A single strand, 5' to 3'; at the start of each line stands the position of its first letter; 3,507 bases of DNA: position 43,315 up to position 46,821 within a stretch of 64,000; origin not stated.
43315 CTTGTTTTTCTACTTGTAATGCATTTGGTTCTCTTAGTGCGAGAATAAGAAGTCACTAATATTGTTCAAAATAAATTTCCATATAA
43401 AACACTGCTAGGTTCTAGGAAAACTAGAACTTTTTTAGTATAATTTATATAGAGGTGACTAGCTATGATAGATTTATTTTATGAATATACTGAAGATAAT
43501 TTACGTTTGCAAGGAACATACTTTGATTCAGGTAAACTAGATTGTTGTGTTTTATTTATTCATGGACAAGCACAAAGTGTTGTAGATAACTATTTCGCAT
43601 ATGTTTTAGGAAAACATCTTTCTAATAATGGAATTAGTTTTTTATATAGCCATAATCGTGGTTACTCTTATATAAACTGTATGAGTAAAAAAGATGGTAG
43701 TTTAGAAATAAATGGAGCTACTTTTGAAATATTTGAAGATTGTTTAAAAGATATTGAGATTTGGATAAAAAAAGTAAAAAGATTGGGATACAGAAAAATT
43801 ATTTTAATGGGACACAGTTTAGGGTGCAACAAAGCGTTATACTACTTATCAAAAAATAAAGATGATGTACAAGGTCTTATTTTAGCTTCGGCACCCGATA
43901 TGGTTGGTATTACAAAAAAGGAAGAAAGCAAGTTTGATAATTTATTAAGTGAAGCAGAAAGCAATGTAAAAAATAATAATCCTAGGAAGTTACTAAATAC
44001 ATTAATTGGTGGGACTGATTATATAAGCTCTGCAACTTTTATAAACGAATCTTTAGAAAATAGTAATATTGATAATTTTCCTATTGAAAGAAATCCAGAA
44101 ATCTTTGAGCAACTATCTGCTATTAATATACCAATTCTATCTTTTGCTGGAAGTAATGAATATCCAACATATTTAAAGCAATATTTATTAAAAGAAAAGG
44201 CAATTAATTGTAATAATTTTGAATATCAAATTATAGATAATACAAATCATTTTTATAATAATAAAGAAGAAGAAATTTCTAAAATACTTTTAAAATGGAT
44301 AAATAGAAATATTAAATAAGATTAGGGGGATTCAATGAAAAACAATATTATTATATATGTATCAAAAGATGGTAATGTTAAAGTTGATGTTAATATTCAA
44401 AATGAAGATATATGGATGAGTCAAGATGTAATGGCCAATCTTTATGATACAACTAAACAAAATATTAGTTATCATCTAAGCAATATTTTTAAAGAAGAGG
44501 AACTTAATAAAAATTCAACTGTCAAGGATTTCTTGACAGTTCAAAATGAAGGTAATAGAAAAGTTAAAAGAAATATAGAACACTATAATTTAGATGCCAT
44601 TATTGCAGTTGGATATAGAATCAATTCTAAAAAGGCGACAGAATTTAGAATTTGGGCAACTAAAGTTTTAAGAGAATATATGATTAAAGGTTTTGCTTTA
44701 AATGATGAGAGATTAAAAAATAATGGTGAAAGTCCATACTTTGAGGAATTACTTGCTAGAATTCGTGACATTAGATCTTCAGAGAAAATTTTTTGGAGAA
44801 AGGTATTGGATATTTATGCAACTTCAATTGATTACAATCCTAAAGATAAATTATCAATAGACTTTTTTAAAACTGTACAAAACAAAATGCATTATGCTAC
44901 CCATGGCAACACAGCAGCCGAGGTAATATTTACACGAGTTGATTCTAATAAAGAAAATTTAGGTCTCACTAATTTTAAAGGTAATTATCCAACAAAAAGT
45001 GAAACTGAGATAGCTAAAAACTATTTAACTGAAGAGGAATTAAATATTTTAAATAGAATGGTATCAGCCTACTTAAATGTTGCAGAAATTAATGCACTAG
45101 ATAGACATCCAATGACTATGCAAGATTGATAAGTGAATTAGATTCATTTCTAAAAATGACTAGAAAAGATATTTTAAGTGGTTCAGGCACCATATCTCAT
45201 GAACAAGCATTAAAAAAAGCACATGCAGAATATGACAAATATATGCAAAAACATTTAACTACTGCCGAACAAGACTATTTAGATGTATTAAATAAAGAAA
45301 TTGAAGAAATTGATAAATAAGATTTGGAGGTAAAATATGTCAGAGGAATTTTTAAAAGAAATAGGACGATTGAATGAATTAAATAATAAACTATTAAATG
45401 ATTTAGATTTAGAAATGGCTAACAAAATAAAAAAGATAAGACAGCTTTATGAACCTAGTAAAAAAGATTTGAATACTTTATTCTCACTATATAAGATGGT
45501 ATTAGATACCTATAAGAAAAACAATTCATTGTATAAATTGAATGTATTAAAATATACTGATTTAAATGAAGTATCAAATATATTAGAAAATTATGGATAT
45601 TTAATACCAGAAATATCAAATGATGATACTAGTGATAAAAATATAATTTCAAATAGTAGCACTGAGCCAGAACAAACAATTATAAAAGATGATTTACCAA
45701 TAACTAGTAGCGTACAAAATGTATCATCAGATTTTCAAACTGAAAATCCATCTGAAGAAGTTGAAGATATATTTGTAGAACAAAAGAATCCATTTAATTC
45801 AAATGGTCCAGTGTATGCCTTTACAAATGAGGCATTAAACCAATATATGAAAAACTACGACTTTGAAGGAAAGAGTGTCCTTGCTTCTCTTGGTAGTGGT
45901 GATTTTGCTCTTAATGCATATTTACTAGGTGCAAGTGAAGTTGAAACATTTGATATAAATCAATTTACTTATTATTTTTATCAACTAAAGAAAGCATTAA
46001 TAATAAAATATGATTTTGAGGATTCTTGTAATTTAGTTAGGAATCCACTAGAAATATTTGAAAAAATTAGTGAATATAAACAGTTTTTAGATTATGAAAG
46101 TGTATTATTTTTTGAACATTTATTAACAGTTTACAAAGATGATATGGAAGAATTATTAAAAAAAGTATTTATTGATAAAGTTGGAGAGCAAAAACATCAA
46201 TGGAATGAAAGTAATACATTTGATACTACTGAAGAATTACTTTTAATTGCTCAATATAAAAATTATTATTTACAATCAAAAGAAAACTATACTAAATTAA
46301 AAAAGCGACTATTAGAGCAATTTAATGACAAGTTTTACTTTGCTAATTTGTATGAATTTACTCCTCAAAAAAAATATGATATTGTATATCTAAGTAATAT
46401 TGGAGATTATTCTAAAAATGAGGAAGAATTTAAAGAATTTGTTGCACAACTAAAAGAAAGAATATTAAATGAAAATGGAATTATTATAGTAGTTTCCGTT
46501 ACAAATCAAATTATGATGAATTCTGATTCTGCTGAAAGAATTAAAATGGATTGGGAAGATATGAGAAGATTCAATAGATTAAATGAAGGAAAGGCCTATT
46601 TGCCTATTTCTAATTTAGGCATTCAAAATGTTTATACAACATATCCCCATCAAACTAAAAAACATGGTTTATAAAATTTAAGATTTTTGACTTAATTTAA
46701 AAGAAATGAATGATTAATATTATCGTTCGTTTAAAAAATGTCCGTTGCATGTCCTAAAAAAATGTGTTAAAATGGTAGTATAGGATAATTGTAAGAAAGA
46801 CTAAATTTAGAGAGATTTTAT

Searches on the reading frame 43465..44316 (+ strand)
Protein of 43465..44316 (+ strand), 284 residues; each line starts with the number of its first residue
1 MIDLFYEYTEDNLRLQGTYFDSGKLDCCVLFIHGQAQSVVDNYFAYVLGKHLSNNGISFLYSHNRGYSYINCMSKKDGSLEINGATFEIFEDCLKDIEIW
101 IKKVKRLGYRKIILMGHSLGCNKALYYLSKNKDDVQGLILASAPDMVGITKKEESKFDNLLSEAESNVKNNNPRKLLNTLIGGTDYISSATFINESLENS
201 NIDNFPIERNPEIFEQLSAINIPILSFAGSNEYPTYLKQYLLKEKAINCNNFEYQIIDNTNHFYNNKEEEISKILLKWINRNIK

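Call 72: search_protein_families(library=pfam, proteins=[window:43465-44316:+], max_evalue=0.01)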
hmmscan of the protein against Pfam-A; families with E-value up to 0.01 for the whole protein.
window:43465-44316:+ (284 aa): 7 families
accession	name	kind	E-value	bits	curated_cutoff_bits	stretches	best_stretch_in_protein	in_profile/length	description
PF00561.26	Abhydrolase_1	-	6e-12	46.2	25.8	1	29-181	3-140/245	alpha/beta hydrolase fold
PF12146.15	Hydrolase_4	-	7e-10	39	27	1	28-167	6-132/239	Serine aminopeptidase, S33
PF08538.16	DUF1749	-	8.4e-09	35.4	24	1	102-276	92-291/299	Protein of unknown function (DUF1749)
PF06821.19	Ser_hydrolase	-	0.00075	19.9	22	1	100-154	42-103/172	Serine hydrolase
PF07819.20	PGAP1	-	0.0033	17.6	24.3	0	84-169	62-156/233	PGAP1-like alpha/beta domain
PF02450.21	LCAT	-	0.0045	16.7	21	1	100-134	111-145/392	Lecithin:cholesterol acyltransferase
PF12695.13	Abhydrolase_5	-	0.0091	16.2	27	0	110-157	57-103/164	Alpha/beta hydrolase family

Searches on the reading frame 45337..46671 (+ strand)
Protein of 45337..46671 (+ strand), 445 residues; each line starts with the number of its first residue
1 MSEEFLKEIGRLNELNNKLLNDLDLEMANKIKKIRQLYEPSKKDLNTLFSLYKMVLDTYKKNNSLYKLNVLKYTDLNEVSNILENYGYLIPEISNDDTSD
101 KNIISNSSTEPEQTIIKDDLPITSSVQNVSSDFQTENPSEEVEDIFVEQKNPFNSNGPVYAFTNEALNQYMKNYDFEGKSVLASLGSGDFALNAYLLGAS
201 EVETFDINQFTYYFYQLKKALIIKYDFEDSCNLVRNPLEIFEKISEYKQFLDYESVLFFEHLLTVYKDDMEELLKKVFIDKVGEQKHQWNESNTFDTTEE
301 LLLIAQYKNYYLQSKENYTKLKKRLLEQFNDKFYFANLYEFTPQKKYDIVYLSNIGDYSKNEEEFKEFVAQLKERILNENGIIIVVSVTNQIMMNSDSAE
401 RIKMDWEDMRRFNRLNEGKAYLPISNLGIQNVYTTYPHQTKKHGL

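Call 72: search_protein_families(library=pfam, proteins=[window:45337-46671:+], max_evalue=0.01)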
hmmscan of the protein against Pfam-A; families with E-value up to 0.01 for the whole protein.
window:45337-46671:+ (445 aa): 3 families
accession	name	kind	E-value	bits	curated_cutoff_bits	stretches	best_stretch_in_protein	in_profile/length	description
PF11899.13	DUF3419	-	4.6e-06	26.5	28.2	1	151-264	4-121/385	Protein of unknown function (DUF3419)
PF01564.23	Spermine_synth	-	0.0026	17.8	22.9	1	328-407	77-150/186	Spermine/spermidine synthase domain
PF10444.14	Nbl1_Borealin_N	-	0.0049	16.9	24.4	0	18-49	4-35/57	Nbl1 / Borealin N terminal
